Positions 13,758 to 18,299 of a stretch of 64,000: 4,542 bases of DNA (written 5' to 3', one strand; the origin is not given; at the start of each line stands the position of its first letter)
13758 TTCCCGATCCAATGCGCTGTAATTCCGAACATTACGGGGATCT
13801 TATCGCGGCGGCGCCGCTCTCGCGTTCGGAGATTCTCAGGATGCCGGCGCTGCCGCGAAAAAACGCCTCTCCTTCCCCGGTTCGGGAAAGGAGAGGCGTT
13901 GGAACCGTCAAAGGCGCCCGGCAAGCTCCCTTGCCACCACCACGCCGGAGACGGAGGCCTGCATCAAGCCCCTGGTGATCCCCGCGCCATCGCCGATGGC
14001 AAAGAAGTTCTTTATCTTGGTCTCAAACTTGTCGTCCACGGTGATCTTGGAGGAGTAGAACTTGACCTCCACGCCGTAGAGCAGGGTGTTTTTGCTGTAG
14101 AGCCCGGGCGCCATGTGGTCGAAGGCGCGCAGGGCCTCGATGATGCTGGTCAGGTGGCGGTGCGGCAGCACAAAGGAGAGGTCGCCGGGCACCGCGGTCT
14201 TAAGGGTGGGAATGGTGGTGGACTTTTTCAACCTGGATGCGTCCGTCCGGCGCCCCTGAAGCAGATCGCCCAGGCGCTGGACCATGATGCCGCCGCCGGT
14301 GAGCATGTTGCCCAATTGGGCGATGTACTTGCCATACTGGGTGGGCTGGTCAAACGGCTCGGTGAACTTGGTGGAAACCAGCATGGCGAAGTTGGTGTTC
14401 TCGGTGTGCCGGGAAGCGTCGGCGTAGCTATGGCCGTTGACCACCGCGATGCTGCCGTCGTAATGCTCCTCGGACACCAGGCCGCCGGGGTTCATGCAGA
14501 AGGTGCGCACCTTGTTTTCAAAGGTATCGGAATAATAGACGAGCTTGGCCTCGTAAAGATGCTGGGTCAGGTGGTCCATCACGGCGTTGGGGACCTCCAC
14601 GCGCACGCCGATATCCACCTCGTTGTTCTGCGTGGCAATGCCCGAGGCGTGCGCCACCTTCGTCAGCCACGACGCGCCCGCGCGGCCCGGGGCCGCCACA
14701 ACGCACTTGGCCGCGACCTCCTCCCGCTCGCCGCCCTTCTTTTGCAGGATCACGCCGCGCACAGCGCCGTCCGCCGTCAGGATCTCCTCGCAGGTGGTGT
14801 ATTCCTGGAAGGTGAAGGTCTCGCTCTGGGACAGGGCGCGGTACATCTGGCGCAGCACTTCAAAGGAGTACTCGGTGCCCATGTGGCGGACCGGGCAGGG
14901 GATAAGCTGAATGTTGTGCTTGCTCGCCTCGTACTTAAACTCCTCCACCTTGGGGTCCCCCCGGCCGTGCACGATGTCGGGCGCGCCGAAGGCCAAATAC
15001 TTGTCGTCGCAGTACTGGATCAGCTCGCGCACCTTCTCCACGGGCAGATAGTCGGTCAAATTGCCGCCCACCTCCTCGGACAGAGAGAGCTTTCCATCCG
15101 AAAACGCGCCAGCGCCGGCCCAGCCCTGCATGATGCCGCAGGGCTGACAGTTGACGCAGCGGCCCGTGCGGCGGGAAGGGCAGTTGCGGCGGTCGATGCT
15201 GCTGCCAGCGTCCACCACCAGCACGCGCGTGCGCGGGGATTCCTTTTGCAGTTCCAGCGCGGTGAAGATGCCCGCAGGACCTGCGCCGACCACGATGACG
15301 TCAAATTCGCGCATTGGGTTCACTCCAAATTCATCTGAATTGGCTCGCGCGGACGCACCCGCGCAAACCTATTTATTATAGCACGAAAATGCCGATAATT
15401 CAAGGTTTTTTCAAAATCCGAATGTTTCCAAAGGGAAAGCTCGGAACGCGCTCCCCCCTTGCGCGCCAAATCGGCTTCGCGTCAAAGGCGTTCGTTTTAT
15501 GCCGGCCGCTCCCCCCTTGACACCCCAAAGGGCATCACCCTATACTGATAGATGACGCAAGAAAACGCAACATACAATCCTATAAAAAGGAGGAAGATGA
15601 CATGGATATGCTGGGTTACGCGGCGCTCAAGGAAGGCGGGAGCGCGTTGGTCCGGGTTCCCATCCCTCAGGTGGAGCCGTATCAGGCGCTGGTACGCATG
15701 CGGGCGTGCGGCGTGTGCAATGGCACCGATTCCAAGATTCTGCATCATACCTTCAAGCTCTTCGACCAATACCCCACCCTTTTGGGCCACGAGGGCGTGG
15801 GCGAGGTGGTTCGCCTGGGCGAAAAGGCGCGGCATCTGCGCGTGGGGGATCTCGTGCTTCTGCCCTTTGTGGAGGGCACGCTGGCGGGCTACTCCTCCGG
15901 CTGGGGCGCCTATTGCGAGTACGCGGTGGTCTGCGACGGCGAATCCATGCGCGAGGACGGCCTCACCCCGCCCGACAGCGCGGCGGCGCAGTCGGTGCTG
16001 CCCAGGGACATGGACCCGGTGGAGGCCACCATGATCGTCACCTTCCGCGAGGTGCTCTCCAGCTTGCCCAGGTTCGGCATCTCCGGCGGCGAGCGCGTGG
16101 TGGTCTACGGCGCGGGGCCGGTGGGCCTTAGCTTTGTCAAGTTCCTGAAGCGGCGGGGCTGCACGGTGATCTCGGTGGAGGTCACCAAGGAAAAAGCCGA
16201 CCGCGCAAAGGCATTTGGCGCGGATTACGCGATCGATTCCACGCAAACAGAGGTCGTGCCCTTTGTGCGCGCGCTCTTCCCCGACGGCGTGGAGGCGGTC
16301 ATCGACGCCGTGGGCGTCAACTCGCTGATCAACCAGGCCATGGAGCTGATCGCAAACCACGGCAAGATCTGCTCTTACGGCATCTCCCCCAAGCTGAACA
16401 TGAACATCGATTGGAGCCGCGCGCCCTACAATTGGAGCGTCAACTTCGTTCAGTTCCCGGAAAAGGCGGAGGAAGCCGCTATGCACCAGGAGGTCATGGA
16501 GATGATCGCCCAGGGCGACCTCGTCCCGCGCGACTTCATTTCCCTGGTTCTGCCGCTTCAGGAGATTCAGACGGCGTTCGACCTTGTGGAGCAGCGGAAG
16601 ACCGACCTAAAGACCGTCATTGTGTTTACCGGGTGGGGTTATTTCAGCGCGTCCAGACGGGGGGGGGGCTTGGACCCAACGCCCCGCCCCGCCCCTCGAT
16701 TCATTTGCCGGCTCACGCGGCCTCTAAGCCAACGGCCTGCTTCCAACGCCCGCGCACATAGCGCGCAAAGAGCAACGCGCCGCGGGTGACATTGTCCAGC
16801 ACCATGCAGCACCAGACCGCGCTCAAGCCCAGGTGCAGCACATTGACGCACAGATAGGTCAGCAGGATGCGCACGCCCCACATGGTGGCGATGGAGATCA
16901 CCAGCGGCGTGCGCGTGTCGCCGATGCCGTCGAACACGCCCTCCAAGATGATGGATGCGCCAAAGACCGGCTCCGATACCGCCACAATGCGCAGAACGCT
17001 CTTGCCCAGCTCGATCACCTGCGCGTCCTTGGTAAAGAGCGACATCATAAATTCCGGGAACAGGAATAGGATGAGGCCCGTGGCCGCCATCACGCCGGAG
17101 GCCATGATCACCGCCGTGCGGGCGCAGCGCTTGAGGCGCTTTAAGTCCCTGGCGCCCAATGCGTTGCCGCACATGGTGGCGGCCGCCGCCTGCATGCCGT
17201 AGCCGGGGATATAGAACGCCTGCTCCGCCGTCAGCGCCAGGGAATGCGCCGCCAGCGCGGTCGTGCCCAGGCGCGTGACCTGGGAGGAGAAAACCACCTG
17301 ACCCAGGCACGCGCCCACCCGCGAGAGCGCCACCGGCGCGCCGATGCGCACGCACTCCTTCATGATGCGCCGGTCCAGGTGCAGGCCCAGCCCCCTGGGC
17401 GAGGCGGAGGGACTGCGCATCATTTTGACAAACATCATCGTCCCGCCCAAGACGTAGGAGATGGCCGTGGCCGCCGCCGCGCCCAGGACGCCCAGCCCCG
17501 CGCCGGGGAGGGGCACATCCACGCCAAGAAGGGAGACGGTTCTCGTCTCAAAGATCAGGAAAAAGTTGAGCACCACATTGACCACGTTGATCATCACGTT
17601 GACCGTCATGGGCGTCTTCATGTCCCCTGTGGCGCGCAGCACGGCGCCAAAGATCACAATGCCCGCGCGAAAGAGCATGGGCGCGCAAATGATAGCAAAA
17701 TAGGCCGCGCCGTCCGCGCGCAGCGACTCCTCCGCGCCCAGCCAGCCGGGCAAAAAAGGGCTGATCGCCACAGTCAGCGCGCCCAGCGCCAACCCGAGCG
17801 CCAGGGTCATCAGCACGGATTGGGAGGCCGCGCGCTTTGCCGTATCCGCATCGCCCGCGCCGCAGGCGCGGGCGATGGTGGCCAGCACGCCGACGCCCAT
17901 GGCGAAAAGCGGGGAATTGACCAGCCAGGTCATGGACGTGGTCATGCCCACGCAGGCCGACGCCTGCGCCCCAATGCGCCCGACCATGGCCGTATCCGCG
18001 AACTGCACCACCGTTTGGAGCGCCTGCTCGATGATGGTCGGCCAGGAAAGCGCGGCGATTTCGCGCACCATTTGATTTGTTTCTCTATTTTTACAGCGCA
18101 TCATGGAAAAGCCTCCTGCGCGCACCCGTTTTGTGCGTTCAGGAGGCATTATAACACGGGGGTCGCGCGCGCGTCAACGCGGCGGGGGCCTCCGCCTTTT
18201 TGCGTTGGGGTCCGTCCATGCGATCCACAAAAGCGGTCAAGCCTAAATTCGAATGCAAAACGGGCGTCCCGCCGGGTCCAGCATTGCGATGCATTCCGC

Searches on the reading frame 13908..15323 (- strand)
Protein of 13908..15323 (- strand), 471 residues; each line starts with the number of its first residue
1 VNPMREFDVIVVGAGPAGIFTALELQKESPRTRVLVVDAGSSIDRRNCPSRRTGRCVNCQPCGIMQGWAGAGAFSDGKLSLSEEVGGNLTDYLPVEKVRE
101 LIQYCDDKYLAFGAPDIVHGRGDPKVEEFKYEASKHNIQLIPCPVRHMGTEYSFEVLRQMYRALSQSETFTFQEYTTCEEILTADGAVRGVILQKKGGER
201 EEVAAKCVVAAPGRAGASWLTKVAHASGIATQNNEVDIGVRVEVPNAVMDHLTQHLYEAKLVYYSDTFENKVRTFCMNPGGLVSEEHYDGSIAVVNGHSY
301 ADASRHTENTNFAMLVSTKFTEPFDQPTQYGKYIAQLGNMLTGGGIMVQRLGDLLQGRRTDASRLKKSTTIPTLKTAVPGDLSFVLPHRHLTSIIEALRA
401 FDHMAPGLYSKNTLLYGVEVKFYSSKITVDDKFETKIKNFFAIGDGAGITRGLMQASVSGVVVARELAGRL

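Call 73: search_protein_families(library=pfam, proteins=[window:13908-15323:-], max_evalue=0.00001)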
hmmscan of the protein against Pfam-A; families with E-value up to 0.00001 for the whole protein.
window:13908-15323:- (471 aa): 7 families
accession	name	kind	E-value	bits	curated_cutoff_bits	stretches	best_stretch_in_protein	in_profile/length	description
PF21688.3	FAD-depend_C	-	8.8e-17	62.4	27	1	237-420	3-195/197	FAD-dependent protein, C-terminal domain-like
PF00890.30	FAD_binding_2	-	1.9e-11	44.2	20.4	0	154-225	142-214/414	FAD binding domain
PF07992.20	Pyr_redox_2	-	2.4e-10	40.8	26.1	0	7-52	1-39/291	Pyridine nucleotide-disulphide oxidoreductase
PF01494.25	FAD_binding_3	-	1.9e-08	34.4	22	0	152-239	98-186/349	FAD binding domain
PF01266.30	DAO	-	1.2e-07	32.1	27.9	0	8-43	1-34/353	FAD dependent oxidoreductase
PF12831.13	FAD_oxidored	-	1.9e-06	27.9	27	0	151-273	84-205/416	FAD dependent oxidoreductase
PF01134.28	GIDA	-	6.5e-06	25.9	22.1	0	8-35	1-28/391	Glucose inhibited division protein A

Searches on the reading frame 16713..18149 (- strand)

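Call 73: search_protein_families(library=pfam, proteins=[window:16713-18149:-], max_evalue=0.00001)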
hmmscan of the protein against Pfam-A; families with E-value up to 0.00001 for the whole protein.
window:16713-18149:- (478 aa): 1 family
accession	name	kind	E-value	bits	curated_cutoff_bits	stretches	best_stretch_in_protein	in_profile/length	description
PF01554.23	MatE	-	9.3e-63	211.2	24.9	2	272-433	1-161/161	MatE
